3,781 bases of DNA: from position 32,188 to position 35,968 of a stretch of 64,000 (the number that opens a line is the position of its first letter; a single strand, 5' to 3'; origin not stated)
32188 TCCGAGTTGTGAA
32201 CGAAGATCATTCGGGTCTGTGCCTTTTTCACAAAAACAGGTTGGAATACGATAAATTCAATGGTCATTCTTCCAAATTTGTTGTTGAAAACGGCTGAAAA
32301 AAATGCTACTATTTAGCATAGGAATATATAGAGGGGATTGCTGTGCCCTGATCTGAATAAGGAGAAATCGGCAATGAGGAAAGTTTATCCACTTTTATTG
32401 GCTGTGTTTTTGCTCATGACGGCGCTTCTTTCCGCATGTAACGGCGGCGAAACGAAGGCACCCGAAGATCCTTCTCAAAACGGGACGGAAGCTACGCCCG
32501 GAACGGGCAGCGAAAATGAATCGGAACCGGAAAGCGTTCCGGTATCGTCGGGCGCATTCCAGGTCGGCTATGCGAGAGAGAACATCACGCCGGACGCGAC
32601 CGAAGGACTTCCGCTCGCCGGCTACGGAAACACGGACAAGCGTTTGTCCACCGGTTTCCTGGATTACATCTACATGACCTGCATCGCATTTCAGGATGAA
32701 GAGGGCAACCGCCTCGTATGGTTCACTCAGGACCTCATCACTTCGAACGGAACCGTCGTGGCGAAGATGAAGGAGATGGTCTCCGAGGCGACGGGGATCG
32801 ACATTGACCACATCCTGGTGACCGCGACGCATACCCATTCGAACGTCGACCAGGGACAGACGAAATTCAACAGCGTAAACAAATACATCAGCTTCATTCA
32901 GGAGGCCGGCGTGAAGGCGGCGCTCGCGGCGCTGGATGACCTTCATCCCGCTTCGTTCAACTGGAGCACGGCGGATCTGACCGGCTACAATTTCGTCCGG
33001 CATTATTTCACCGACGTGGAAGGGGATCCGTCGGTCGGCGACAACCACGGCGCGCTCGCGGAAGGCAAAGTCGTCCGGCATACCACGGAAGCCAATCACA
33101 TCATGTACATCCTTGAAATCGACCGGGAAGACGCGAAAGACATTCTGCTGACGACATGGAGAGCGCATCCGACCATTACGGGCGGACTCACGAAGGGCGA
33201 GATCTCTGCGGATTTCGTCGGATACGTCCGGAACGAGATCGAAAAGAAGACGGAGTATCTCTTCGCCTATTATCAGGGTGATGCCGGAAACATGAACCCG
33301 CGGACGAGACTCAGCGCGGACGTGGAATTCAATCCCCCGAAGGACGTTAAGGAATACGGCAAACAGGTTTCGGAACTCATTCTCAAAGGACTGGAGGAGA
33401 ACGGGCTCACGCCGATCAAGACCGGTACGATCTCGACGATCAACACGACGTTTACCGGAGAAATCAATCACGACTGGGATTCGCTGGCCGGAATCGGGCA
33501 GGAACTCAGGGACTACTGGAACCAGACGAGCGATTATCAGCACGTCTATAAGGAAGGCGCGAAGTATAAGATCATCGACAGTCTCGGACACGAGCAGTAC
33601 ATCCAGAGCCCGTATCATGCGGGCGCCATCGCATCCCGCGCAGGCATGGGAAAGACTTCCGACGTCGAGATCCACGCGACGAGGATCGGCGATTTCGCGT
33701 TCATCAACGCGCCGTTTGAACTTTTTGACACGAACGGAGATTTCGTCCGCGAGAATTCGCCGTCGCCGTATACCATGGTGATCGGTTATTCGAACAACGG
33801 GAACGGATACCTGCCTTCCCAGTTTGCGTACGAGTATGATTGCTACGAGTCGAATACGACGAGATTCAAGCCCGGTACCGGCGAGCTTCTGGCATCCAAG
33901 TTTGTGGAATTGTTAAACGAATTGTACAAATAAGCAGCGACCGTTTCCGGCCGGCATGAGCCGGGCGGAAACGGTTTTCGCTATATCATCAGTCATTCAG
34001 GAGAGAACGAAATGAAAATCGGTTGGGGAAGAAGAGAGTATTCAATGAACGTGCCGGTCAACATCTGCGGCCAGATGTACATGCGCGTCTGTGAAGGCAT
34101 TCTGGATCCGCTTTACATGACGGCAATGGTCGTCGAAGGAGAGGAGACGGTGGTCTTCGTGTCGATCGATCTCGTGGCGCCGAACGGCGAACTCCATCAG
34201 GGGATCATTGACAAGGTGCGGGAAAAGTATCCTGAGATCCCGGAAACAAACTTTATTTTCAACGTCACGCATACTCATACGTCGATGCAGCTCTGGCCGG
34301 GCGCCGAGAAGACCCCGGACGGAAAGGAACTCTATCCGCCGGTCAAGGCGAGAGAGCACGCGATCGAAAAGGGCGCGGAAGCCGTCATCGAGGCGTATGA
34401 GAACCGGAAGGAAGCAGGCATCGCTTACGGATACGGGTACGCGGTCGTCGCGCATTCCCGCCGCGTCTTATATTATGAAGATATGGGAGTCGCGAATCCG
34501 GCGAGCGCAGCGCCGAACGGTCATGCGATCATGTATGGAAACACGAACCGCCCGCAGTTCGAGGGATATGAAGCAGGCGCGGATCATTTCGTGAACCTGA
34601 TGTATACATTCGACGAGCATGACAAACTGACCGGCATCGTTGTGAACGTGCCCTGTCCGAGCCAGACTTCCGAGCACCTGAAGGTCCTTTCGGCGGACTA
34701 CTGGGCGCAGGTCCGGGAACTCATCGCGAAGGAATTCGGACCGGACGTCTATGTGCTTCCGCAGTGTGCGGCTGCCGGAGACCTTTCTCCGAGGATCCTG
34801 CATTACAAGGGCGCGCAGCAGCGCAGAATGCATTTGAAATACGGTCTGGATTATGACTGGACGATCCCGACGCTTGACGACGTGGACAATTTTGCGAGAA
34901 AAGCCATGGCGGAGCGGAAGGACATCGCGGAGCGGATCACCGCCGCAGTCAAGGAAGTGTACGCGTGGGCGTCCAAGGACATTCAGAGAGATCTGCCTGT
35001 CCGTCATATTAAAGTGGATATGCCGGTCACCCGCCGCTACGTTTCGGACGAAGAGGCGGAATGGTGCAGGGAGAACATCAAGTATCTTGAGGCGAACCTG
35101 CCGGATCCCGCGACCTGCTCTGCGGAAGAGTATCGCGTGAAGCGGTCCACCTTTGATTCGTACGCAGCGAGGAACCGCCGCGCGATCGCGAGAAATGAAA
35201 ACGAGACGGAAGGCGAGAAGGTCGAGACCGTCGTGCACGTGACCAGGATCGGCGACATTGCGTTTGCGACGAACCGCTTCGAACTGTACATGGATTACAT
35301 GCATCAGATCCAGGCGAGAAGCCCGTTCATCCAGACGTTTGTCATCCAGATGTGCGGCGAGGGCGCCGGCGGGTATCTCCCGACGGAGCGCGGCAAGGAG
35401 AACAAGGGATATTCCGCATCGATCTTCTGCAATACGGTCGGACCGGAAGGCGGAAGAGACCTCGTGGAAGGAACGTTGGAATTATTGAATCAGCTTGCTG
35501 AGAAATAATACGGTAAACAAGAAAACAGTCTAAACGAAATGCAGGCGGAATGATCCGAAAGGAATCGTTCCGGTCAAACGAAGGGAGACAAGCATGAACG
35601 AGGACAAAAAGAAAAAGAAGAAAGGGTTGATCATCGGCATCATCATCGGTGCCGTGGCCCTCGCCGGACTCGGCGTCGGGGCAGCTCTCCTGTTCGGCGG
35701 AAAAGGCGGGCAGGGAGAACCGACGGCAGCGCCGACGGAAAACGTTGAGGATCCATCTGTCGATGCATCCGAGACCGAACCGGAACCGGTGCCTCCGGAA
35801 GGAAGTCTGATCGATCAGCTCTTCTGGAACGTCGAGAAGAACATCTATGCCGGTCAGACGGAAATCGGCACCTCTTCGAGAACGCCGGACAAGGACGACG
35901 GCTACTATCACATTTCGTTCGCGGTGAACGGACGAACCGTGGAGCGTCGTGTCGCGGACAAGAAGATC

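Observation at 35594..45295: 9.7-kb gene for a 3,233-aa, N-terminally anchored, four-module beta-helix surface protein of unassigned function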

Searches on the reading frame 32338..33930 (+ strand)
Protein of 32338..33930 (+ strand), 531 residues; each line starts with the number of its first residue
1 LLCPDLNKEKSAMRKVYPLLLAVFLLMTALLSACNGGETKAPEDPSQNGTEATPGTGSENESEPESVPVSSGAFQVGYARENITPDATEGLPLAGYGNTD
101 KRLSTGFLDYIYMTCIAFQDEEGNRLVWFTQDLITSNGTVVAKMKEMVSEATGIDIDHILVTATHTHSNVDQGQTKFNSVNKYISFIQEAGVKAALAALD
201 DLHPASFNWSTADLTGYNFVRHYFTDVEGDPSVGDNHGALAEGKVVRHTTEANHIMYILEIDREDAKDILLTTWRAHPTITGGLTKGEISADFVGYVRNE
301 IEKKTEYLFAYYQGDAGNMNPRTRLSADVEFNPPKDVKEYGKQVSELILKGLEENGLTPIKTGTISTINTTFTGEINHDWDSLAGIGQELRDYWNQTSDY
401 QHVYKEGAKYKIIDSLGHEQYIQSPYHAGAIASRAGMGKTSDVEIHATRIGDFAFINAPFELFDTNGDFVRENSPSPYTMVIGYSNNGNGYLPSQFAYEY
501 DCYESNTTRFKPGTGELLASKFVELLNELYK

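Call 11: search_protein_families(library=pfam, proteins=[window:32338-33930:+], max_evalue=0.001)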
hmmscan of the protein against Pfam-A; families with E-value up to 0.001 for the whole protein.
window:32338-33930:+ (531 aa): 1 family
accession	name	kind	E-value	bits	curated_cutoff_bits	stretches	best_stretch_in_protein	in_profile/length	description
PF04734.18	Ceramidase_alk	-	9e-09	34.9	32.1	1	74-306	1-231/509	Neutral/alkaline non-lysosomal ceramidase, N-terminal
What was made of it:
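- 32338..33933 (+): cerA, a lipoprotein of the neutral-ceramidase superfamily. It is the conserved partner of the giant gene. The true start is probably Met13 at 32374, followed by a lipobox ...LLSAC. Pfam Ceramidase_alk scores 34.9 bits, above the 32.1-bit cut-off (call 11).
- On Neutral ceramidase superfamily (partner CerA, 32338-33933): 34.9 bits against a 32.1-bit cut-off (call 11).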

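Call 68: search_solved_structures(query=window:32338-33930:+, max_evalue=1)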
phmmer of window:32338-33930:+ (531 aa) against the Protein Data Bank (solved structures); distinct sequences matched with E-value up to 1: 0.
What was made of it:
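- Closest known: Neutral/alkaline ceramidase. Different: It has no single-sequence match to any PDB entry (call 68).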

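Call 69: search_protein_families(library=ncbifam, proteins=[window:32338-33930:+], max_evalue=0.1)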
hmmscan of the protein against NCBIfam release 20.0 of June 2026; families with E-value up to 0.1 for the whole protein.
window:32338-33930:+ (531 aa): 1 family
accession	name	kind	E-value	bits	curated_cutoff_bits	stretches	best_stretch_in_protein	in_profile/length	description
NF058595.1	invert_tail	domain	0.00092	19.5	37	1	10-52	48-88/113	lipo-invert putative C-terminal anchoring domain-containing protein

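Call 80: find_homologous_proteins(query=window:32338-33930:+)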
Query window:32338-33930:+ (531 aa): 97 proteins with E <= 0.001 among 8000 candidates.
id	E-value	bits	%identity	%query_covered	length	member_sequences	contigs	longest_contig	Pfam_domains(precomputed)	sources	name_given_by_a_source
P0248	0.0e+0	1161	97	98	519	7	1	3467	PF04734.19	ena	-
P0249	7.4e-220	749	65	98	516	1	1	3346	-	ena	-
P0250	3.4e-213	727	67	90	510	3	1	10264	PF04734.19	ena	-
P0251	3.2e-212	724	66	90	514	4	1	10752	PF04734.19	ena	-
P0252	1.4e-209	715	63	97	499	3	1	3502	-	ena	-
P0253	5.5e-209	713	62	95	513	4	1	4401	PF04734.19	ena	-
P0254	4.4e-207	707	66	90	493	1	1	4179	PF04734.19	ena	-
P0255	3.1e-193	661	58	98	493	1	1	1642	PF04734.19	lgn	-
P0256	1.1e-163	564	52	98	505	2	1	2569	PF04734.19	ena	-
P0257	3.0e-160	553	52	94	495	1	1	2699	PF04734.19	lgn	-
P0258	2.1e-159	550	51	98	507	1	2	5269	-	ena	-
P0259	8.2e-158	545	51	98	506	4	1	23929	PF04734.19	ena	-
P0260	2.4e-156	540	50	97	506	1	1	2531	-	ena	-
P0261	1.2e-146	508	50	96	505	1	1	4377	PF04734.19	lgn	-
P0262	4.8e-143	496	46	98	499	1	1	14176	PF04734.19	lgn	-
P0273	1.0e-120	422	43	98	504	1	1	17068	PF04734.19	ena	-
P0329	6.0e-78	281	35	97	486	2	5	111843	PF04734.19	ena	-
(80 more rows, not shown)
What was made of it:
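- A CerA protein 97% identical to the window's is found in another data set (call 80).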

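Call 81: find_encoding_contigs(protein=P0273, flank=10000, max_places=1)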
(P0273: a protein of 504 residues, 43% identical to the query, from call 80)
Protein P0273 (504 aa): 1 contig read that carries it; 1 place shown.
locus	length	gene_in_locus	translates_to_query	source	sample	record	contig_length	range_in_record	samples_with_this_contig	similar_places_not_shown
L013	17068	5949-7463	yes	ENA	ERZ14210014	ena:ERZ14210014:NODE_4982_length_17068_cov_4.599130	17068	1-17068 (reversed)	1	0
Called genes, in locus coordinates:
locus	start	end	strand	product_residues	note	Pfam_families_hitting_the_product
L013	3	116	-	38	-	?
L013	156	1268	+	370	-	-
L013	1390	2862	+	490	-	-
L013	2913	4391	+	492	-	-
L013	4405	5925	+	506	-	PF04734:Ceramidase_alk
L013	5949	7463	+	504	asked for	PF04734:Ceramidase_alk (faint)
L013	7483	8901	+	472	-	PF04734:Ceramidase_alk (faint)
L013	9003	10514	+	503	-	-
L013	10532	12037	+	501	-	-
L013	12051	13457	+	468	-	PF04734:Ceramidase_alk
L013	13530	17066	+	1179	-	?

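Call 82: find_encoding_contigs(protein=P0329, flank=10000, max_places=2)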
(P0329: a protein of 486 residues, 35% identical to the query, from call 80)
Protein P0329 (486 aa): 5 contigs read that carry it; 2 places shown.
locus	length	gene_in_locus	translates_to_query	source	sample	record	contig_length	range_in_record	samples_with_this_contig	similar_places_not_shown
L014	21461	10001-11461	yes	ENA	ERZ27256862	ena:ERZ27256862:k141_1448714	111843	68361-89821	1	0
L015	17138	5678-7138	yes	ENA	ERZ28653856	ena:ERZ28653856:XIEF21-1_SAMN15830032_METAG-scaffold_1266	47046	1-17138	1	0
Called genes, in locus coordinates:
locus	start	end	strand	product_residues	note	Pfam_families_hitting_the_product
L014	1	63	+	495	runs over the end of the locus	-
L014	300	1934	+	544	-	PF14200:RicinB_lectin_2, PF09479:Flg_new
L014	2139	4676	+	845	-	PF13306:LRR_5, PF13855:LRR_8 (faint), PF20622:Big_15 (faint), PF13306:LRR_5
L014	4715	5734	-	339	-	PF06161:DUF975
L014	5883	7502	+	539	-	PF01473:Choline_bind_1 (weak), PF19127:Choline_bind_3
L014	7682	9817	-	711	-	-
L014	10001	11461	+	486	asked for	PF04734:Ceramidase_alk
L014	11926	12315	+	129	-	PF03592:Terminase_2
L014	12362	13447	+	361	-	PF03237:Terminase_6N, PF04466:Terminase_3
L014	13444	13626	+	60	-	-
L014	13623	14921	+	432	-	PF05133:SPP1_portal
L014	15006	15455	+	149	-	PF06810:Phage_scaffold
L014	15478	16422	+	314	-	-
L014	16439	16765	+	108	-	-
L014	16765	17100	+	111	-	-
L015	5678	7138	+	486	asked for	PF04734:Ceramidase_alk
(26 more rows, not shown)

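Call 85: search_solved_structures(query=A5, max_evalue=1, show_alignments=1)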
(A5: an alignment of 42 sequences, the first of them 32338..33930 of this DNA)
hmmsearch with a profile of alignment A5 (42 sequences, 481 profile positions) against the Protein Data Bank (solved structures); distinct sequences matched with E-value up to 1: 5.
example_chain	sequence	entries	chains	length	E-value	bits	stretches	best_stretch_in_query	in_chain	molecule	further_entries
4wgk_A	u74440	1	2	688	4.7e-15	58.5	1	40-268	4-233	Neutral ceramidase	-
2zws_A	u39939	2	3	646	2.3e-14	56.3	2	40-288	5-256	Neutral ceramidase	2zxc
5joq_A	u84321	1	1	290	0.0047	18.9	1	2-73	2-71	Lmo2184 protein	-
2yp6_A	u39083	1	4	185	0.41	12.5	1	1-43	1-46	THIOREDOXIN FAMILY PROTEIN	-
8ci5_A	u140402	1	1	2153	0.5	12.2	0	258-338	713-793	RNA-directed RNA polymerase L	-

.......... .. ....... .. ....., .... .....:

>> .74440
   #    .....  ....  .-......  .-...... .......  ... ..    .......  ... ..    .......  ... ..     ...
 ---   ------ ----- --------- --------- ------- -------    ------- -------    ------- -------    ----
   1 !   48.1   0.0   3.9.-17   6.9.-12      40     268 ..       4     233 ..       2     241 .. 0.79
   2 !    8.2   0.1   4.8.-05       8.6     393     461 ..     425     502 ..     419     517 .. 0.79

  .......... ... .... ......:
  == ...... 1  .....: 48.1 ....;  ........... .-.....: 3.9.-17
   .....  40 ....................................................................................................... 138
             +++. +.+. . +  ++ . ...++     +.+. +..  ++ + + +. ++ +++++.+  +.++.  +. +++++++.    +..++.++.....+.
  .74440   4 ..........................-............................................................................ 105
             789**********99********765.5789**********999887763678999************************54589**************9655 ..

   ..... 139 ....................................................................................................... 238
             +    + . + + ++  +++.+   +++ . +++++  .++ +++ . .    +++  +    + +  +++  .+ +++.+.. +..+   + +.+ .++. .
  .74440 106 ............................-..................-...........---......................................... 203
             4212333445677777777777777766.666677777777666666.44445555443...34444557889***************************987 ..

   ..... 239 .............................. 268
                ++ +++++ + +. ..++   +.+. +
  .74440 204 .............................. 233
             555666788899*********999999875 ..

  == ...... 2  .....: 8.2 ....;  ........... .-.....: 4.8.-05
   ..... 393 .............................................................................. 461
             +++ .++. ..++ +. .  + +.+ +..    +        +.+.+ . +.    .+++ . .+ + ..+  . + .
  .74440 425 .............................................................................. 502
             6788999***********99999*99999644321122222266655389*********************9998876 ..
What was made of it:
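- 32338..33933 (+): The family profile A5 matches human (4wgk, E 4.7e-15) and P. aeruginosa (2zws, E 2.3e-14) neutral ceramidases (call 85).
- On Neutral ceramidase superfamily (partner CerA, 32338-33933): The profile also matches 4wgk and 2zws (call 85). CerA is about 150 aa shorter than solved ceramidases, and the alignment covers only the N-terminal and active-site segments (call 85).
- Closest known: Neutral/alkaline ceramidase. Different: Only the N-terminal ~230 residues and a ~70-residue active-site segment align with them (call 85).
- CerA lacks the C-terminal domain of characterised neutral ceramidases (call 85 shows only N-terminal and active-site segments aligned).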

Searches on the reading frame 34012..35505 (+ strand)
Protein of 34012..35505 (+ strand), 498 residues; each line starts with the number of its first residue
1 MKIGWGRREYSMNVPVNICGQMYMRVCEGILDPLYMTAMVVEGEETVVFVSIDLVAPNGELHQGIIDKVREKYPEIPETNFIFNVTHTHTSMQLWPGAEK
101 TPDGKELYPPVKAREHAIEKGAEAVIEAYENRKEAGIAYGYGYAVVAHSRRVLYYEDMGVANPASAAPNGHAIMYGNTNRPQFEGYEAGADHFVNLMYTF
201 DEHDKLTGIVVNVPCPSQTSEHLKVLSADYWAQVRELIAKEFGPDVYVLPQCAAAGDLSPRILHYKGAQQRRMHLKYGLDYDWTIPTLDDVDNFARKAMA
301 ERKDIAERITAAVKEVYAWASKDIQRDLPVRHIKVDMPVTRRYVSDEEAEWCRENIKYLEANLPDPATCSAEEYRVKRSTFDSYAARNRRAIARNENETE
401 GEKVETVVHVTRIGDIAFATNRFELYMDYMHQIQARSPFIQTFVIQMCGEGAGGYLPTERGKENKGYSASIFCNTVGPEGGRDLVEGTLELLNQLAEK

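Call 11: search_protein_families(library=pfam, proteins=[window:34012-35505:+], max_evalue=0.001)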
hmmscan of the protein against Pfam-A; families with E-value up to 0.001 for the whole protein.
window:34012-35505:+ (498 aa): 1 family
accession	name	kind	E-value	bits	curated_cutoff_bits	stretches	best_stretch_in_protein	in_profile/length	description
PF04734.18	Ceramidase_alk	-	2.1e-06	27.2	32.1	1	25-92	27-98/509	Neutral/alkaline non-lysosomal ceramidase, N-terminal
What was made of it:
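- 34012..35508 (+): cerB, a divergent ceramidase-like paralogue with no signal peptide, so probably cytoplasmic. The position equivalent to His277 is not conserved. Pfam Ceramidase_alk scores 27.2 bits, below the cut-off (call 11).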

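Call 69: search_protein_families(library=ncbifam, proteins=[window:34012-35505:+], max_evalue=0.1)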
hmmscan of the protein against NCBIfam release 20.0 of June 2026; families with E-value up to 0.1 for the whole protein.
window:34012-35505:+ (498 aa): 0 families

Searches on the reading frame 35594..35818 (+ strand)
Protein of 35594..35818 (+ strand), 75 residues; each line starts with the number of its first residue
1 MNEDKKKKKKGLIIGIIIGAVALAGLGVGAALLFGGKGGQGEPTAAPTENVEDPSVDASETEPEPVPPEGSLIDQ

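Call 90: search_protein_families(library=pfam, proteins=[window:35594-35818:+], max_evalue=5)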
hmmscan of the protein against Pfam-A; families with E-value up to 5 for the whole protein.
window:35594-35818:+ (75 aa): 1 family
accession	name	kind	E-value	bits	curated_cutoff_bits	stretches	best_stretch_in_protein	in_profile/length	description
PF09716.15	ETRAMP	-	0.15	12.6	29.1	1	3-29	45-74/81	Malarial early transcribed membrane protein (ETRAMP)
